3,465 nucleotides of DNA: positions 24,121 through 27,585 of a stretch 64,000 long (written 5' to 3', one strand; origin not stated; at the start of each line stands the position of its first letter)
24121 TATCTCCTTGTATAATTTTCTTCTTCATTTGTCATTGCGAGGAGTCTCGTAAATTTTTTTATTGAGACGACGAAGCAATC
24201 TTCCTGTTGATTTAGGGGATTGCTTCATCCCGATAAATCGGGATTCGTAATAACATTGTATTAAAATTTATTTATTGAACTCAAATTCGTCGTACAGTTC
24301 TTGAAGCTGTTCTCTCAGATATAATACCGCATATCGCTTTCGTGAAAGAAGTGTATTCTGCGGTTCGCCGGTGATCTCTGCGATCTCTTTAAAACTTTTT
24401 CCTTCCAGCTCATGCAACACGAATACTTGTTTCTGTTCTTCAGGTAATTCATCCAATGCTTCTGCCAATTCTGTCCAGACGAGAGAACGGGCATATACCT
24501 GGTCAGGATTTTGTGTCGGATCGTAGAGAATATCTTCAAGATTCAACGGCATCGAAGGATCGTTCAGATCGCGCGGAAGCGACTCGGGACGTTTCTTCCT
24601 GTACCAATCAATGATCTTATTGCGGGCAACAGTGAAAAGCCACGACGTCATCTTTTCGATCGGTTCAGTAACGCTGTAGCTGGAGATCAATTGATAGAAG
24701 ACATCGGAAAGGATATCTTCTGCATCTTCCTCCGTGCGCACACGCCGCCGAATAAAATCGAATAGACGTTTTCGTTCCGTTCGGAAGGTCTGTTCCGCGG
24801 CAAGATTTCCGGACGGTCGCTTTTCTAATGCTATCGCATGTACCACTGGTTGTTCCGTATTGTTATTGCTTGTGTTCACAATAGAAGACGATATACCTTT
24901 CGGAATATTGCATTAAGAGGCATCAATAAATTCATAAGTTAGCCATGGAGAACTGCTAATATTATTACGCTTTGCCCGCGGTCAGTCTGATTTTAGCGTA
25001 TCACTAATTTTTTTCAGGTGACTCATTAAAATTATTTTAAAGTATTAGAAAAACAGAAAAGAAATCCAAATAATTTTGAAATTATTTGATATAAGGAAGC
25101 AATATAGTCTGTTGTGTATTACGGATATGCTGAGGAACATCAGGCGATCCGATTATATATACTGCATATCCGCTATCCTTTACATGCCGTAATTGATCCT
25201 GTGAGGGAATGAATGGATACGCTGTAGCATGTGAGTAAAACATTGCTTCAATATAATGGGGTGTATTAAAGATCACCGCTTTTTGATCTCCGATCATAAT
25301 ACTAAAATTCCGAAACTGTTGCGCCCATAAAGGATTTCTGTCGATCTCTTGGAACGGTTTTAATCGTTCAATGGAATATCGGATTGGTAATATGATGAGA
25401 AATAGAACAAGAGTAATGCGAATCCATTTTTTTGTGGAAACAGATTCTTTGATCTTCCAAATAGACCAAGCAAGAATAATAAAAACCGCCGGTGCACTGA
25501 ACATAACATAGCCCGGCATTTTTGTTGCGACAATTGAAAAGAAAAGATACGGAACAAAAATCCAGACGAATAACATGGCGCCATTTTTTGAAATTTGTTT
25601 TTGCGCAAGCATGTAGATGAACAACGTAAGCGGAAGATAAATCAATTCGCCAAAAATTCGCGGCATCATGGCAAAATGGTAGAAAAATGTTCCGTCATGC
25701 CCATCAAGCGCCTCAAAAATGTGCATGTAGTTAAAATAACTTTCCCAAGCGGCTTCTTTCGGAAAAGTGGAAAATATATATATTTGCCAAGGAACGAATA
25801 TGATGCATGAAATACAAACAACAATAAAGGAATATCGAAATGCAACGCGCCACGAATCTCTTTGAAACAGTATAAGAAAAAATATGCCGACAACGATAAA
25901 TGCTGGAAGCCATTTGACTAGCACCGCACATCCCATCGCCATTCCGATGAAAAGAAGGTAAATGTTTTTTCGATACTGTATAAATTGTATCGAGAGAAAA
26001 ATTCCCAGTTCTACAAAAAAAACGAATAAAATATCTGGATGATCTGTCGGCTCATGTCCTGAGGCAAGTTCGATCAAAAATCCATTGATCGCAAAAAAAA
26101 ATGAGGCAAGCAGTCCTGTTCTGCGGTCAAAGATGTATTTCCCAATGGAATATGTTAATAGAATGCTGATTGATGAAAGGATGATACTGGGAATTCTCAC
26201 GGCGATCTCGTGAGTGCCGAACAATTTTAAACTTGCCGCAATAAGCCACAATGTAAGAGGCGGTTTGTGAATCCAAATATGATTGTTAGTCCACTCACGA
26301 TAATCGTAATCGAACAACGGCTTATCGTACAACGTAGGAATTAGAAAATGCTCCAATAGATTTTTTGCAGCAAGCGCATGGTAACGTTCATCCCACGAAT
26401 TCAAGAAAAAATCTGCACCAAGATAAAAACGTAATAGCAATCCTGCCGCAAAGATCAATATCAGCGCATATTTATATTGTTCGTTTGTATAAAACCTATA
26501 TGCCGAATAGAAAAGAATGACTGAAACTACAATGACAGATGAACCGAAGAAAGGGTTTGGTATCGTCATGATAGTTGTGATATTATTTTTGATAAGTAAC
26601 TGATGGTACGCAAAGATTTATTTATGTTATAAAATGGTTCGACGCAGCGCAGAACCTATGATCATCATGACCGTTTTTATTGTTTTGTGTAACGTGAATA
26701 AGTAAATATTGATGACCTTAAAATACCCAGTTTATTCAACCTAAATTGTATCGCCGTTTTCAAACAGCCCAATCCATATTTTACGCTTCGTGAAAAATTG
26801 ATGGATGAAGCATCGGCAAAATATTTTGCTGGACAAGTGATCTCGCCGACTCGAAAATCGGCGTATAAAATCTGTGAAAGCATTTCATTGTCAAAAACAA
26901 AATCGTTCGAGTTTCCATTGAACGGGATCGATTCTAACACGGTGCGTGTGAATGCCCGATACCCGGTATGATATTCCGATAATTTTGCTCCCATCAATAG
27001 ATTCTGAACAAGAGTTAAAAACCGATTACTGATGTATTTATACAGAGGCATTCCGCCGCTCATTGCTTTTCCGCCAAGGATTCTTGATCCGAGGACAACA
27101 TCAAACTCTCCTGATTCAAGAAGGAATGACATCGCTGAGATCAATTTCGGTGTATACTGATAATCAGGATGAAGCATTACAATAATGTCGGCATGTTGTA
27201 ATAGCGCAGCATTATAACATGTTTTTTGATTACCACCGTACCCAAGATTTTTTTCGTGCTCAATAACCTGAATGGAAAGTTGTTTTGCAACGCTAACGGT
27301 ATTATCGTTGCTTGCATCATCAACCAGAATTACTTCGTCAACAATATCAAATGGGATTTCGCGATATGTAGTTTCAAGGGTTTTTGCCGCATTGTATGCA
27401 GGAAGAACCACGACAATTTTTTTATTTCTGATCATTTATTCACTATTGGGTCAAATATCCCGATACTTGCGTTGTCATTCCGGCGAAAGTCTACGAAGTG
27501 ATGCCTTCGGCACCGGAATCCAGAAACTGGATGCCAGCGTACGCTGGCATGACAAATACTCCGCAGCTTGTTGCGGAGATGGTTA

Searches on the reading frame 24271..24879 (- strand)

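Call 5: search_protein_families(library=pfam, proteins=[window:24271-24879:-], max_evalue=0.1)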
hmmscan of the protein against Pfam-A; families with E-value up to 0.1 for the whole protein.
window:24271-24879:- (203 aa): 4 families
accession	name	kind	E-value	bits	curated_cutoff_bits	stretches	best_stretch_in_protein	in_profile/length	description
PF08281.18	Sigma70_r4_2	-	1.2e-12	47.7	25.7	1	137-176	3-42/54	Sigma-70, region 4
PF04542.20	Sigma70_r2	-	1.1e-11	44.8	24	1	32-97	2-69/71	Sigma-70 region 2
PF04545.22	Sigma70_r4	-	2.2e-08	33.9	24.1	1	141-190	1-50/50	Sigma-70, region 4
PF12840.13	HTH_20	-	0.047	14.1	27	0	155-179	10-36/51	Helix-turn-helix domain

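Call 6: search_protein_families(library=ncbifam, proteins=[window:24271-24879:-], max_evalue=0.1)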
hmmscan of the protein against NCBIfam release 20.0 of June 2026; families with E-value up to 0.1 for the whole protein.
window:24271-24879:- (203 aa): 98 families (the best 25 are shown)
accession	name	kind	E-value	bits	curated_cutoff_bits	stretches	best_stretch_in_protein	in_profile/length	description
NF009166.1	PRK12513.1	equivalog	1.4e-38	132.5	206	1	26-195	21-189/193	RNA polymerase sigma factor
TIGR02937.1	sigma70-ECF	superfamily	5.8e-26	91.1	42.9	1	27-192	2-165/165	sigma-70 family RNA polymerase sigma factor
TIGR02985.1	Sig70_bacteroi1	subfamily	1e-24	87.6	126.4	1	29-192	4-162/162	RNA polymerase sigma-70 factor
NF007215.0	PRK09637.1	equivalog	1.5e-22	80.5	212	1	29-194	4-156/181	RNA polymerase sigma factor SigZ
TIGR02959.1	SigZ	equivalog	2.2e-21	76.4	168.65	1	36-194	5-150/170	RNA polymerase sigma factor SigZ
TIGR02950.1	SigM_subfam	subfamily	5.1e-21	75.2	147.95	1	33-175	7-141/159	RNA polymerase sigma factor, SigM family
NF058625.1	sigma_PG0214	equivalog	2.1e-20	73.1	130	1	31-194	9-163/170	GFO_1088 family ECF-type sigma factor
NF008888.0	PRK11922.1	equivalog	2.3e-19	69.9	204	1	23-195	27-199/231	RNA polymerase sigma factor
NF009168.0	PRK12515.1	subfamily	1.1e-17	64.2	236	1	22-194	17-181/189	RNA polymerase sigma factor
TIGR02952.1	Sig70_famx2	equivalog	1.5e-16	60.8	206.45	1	30-191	15-169/170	ECF subfamily RNA polymerase sigma factor, BldN family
NF009172.0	PRK12519.1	subfamily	3.9e-16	59.2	222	1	49-195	52-192/194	RNA polymerase sigma factor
TIGR02947.1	SigH_actino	hypoth_equivalog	5.2e-16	58.9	251.55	1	39-200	24-187/193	RNA polymerase sigma-70 factor, TIGR02947 family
NF007223.0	PRK09641.1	equivalog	1e-15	58.1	209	1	36-194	28-186/187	RNA polymerase sigma factor SigW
NF007227.0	PRK09645.1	subfamily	1.2e-15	57.8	202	1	32-195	19-173/177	sigma-70 family RNA polymerase sigma factor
TIGR02983.1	SigE-fam_strep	subfamily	8.1e-15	55.1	141.55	1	29-194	9-160/162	SigE family RNA polymerase sigma factor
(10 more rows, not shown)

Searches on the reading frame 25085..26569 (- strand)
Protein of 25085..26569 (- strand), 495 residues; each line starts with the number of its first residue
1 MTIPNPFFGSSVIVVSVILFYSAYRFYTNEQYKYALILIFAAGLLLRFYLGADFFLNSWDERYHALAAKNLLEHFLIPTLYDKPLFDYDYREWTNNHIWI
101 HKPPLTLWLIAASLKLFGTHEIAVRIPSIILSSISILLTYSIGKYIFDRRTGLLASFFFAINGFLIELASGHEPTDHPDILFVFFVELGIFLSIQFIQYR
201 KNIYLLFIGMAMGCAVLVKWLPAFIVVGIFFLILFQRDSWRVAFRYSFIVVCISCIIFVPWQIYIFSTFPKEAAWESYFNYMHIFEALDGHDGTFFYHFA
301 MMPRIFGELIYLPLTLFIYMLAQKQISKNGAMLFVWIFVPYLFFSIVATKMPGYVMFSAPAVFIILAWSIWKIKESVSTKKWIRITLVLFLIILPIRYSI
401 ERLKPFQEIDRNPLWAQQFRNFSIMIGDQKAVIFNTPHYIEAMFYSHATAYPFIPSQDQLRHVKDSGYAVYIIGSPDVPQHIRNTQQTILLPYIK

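Call 5: search_protein_families(library=pfam, proteins=[window:25085-26569:-], max_evalue=0.1)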
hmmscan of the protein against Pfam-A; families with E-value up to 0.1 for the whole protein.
window:25085-26569:- (495 aa): 1 family
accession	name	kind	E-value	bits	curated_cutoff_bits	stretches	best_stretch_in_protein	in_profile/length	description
PF13231.12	PMT_2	-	4.5e-22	79.4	26.1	1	101-263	1-159/160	Dolichyl-phosphate-mannose-protein mannosyltransferase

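Call 6: search_protein_families(library=ncbifam, proteins=[window:25085-26569:-], max_evalue=0.1)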
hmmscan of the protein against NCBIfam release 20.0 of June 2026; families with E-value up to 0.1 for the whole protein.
window:25085-26569:- (495 aa): 2 families
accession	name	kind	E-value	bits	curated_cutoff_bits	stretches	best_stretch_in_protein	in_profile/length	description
NF009784.2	PRK13279.1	equivalog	2.1e-18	66.3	567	1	100-393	59-354/539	lipid IV(A) 4-amino-4-deoxy-L-arabinosyltransferase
TIGR04154.1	archaeo_STT3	subfamily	0.09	11.1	450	0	36-346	4-330/831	oligosaccharyl transferase, archaeosortase A system-associated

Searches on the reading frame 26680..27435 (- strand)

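Call 5: search_protein_families(library=pfam, proteins=[window:26680-27435:-], max_evalue=0.1)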
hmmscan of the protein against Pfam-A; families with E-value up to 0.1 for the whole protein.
window:26680-27435:- (252 aa): 3 families
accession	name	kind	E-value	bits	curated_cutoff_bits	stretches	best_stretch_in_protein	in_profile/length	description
PF00535.33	Glycos_transf_2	-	4.6e-20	72.7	23.3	1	9-169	2-166/168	Glycosyl transferase family 2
PF13641.12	Glyco_tranf_2_3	-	0.024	15.1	27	1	7-108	3-113/230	Glycosyltransferase like family 2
PF13704.12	Glyco_tranf_2_4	-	0.09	13.7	27.5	0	32-85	19-75/98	Glycosyl transferase family 2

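Call 6: search_protein_families(library=ncbifam, proteins=[window:26680-27435:-], max_evalue=0.1)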
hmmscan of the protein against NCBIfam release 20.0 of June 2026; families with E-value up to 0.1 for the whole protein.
window:26680-27435:- (252 aa): 17 families
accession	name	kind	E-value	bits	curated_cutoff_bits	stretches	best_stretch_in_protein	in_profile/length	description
NF058614.1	PPMAGASynPpgS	equivalog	6.1e-19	68.3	370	1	8-199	3-192/226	polyprenyl-phospho-N-acetylgalactosaminyl synthase PpgS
TIGR04182.1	glyco_TIGR04182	equivalog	1.2e-17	64.3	325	1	7-201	2-188/293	S-layer glycoprotein N-glycosyltransferase AglJ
NF041391.1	DPhHxTase_Halo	equivalog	4.5e-15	55.2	375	1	13-198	3-178/213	dolichyl-phosphate hexose transferase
TIGR04283.1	glyco_like_mftF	equivalog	2.7e-09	37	182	1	8-106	2-97/221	TIGR04283 family arsenosugar biosynthesis glycosyltransferase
NF047588.1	GlcsyltransPgfSStrep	equivalog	7.8e-09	35.2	500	1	6-175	2-172/308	glycosyltransferase PgfS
NF010496.0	PRK13915.1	equivalog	3e-08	33.1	262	1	4-98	30-134/307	glucosyl-3-phosphoglycerate synthase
NF041875.1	EPS_EpsD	equivalog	1.1e-05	25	370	1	9-164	3-164/325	exopolysaccharide biosynthesis glycosyltransferase EpsD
NF007986.1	PRK10714.1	equivalog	6.9e-05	22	529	1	5-170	6-172/316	undecaprenyl-phosphate 4-deoxy-4-formamido-L-arabinose transferase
NF047683.1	TeichurnBiosyTuaG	equivalog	0.00016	21.4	400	1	4-63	5-71/252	teichuronic acid biosynthesis protein TuaG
TIGR01556.1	rhamnosyltran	subfamily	0.00032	20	200.55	1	19-118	9-111/281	rhamnosyltransferase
TIGR03965.1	mycofact_glyco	equivalog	0.00035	19.6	280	1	5-69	74-145/467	mycofactocin biosynthesis glycosyltransferase MftF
TIGR03937.1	PgaC_IcaA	equivalog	0.00089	18.3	422.3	1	4-88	44-132/407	poly-beta-1,6-N-acetyl-D-glucosamine synthase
NF053739.1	GlytfEpsEBac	equivalog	0.001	18.1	450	1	6-119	2-121/265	glycosyltransferase EpsE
NF007482.0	PRK10073.1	equivalog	0.0011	18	423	1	4-54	5-57/334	glycosyltransferase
TIGR03469.1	HpnB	hypoth_equivalog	0.0015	17.7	379.25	1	6-59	45-101/386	hopene-associated glycosyltransferase HpnB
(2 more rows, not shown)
